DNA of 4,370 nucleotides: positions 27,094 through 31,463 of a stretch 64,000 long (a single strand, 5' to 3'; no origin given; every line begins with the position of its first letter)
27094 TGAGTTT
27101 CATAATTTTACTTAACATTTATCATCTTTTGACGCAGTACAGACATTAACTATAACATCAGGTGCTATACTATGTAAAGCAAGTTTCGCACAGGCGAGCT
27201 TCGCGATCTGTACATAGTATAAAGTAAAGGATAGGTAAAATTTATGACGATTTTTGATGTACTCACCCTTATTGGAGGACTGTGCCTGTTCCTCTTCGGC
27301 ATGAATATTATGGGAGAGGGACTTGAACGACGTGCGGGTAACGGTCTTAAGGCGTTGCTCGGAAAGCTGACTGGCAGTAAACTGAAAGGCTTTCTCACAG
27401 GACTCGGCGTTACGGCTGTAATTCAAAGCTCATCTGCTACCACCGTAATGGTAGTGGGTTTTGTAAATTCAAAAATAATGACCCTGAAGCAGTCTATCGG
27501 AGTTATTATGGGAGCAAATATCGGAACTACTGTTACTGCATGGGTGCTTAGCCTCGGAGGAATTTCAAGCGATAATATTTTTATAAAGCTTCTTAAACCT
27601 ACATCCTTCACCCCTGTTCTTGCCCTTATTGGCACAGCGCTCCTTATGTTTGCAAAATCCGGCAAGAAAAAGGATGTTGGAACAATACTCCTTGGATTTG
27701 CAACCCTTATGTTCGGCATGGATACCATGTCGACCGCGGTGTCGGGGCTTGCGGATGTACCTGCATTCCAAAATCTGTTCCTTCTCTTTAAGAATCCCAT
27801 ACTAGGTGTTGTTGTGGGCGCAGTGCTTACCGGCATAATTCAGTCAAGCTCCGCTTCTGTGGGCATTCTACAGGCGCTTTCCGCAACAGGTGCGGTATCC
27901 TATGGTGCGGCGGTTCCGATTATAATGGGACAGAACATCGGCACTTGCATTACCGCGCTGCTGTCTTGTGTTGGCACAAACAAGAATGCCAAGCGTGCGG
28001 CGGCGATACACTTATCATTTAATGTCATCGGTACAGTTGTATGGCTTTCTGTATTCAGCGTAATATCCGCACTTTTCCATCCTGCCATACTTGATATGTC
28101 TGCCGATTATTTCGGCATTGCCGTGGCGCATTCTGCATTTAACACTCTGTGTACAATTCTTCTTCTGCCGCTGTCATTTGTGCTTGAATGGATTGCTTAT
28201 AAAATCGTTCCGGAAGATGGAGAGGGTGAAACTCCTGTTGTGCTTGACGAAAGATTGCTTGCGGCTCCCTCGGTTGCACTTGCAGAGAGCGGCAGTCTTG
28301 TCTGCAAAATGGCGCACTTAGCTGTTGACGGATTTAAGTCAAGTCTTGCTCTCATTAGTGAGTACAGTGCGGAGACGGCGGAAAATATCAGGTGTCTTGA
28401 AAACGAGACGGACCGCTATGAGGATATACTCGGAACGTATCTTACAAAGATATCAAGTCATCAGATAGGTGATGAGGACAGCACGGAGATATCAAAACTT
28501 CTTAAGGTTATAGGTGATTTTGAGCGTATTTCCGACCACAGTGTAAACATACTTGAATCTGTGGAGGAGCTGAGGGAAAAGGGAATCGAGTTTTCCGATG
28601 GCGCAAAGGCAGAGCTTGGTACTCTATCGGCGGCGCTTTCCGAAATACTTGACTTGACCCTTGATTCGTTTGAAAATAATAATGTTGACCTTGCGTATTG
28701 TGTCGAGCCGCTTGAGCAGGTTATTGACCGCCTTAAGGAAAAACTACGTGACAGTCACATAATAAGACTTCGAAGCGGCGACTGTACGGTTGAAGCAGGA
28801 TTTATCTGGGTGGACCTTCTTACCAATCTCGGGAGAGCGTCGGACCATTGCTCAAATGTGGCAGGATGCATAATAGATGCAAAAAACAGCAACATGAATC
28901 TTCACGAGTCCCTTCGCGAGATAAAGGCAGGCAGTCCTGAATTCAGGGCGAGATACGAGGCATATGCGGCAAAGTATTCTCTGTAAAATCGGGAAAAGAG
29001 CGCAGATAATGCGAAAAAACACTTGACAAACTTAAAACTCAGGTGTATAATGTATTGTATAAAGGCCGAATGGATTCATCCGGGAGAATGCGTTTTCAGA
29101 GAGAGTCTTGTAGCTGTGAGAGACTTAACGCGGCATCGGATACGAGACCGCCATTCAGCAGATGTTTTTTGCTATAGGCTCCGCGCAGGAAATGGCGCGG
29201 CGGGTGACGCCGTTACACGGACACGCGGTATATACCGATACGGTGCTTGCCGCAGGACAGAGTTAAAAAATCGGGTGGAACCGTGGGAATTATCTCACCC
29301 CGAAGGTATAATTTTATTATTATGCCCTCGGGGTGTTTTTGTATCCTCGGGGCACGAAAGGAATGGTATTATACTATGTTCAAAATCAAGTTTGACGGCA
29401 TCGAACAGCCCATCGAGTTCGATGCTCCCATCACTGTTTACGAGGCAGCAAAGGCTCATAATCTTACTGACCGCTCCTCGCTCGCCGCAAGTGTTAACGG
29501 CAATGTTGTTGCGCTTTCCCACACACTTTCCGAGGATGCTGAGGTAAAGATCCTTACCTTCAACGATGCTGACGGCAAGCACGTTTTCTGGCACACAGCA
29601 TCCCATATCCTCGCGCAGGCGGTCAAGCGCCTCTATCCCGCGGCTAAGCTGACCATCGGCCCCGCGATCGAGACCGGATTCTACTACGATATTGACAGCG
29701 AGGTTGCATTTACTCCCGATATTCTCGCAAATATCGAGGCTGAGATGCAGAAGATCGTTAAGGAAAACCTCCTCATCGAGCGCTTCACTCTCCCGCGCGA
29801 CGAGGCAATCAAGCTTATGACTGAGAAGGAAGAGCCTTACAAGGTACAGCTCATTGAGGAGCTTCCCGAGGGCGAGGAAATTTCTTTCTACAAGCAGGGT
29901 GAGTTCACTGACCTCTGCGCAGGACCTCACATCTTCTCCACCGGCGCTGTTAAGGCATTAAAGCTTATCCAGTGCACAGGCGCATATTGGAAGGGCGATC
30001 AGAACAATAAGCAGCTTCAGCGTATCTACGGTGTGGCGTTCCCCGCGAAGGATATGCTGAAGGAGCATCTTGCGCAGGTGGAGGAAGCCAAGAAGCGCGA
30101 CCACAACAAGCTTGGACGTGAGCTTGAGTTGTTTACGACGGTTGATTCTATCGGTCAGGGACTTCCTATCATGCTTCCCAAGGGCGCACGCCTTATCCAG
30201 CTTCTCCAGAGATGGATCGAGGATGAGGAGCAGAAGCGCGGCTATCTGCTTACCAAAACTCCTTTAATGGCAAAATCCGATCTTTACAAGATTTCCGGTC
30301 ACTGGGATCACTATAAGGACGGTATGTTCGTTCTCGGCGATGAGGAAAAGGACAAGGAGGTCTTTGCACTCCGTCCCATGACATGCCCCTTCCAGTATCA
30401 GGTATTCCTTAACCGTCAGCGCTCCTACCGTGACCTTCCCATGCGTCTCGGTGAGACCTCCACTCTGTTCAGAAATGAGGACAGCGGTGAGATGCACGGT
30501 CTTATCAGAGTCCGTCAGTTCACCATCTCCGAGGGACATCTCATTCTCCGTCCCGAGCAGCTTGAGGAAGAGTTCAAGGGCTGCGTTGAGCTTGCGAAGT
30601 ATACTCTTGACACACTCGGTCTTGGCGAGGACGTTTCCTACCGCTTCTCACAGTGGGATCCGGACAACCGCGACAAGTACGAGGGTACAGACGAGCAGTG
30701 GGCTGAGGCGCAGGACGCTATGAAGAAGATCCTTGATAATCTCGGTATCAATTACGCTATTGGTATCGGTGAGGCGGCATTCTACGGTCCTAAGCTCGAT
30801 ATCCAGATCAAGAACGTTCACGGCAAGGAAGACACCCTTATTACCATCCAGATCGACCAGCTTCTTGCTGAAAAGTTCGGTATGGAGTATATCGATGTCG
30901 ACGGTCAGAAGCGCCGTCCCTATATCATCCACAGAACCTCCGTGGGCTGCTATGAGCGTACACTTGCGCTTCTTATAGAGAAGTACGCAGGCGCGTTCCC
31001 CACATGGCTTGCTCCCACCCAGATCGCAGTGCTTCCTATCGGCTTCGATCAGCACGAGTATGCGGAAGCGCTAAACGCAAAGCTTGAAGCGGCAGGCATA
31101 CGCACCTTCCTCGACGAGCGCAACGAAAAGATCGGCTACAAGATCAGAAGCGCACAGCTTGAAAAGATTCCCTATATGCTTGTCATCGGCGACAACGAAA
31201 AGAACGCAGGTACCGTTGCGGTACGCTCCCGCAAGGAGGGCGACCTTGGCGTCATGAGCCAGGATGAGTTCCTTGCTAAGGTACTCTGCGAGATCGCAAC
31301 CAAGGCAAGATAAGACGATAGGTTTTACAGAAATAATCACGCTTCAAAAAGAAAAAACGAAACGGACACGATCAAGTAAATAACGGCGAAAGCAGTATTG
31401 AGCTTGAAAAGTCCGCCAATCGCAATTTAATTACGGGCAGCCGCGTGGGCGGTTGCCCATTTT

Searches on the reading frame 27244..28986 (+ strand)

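Call 10: search_protein_families(library=pfam, proteins=[window:27244-28986:+], max_evalue=0.01)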
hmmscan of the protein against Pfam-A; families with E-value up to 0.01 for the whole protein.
window:27244-28986:+ (580 aa): 2 families
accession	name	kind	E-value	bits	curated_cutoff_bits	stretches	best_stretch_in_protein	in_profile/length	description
PF02690.20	Na_Pi_cotrans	-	3.8e-62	208.8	29.1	2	15-163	1-136/137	Na+/Pi-cotransporter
PF01895.24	PhoU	-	9.3e-26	90.5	23.5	2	354-440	2-89/89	PhoU domain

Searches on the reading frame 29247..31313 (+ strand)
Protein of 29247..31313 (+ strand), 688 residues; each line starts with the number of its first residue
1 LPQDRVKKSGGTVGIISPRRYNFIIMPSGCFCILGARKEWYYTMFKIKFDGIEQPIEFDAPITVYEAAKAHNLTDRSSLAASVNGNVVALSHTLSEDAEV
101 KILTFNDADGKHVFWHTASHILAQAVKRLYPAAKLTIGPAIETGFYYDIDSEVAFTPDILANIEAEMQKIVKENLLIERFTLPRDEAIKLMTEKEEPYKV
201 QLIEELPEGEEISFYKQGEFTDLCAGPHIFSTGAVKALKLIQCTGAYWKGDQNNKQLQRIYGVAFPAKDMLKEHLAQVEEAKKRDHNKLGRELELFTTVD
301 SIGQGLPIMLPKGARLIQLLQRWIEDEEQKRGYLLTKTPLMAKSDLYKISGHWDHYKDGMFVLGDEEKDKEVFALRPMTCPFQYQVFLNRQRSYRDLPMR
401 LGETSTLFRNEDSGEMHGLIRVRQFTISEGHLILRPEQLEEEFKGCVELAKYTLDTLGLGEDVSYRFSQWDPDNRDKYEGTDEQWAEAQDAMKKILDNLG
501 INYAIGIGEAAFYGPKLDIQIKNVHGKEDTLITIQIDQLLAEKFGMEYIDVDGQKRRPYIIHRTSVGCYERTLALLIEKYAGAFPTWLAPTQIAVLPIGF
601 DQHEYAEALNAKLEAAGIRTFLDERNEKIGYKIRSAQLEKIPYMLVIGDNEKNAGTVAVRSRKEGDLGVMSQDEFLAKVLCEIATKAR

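Call 10: search_protein_families(library=pfam, proteins=[window:29247-31313:+], max_evalue=0.01)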
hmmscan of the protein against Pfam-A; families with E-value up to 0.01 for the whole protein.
window:29247-31313:+ (688 aa): 4 families
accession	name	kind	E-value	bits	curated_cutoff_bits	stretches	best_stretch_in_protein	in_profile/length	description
PF00587.30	tRNA-synt_2b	-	3.6e-35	122.1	29.3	1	368-580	6-179/179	tRNA synthetase class II core domain (G, H, P, S and T)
PF03129.25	HGTP_anticodon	-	9.7e-25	87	21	1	592-681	1-93/94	Anticodon binding domain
PF07973.19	tRNA_SAD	-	2.2e-13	50.4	24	1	212-261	1-44/44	Threonyl and Alanyl tRNA synthetase second additional domain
PF02824.27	TGS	-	0.00032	21.1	22.2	1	57-104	12-60/60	TGS domain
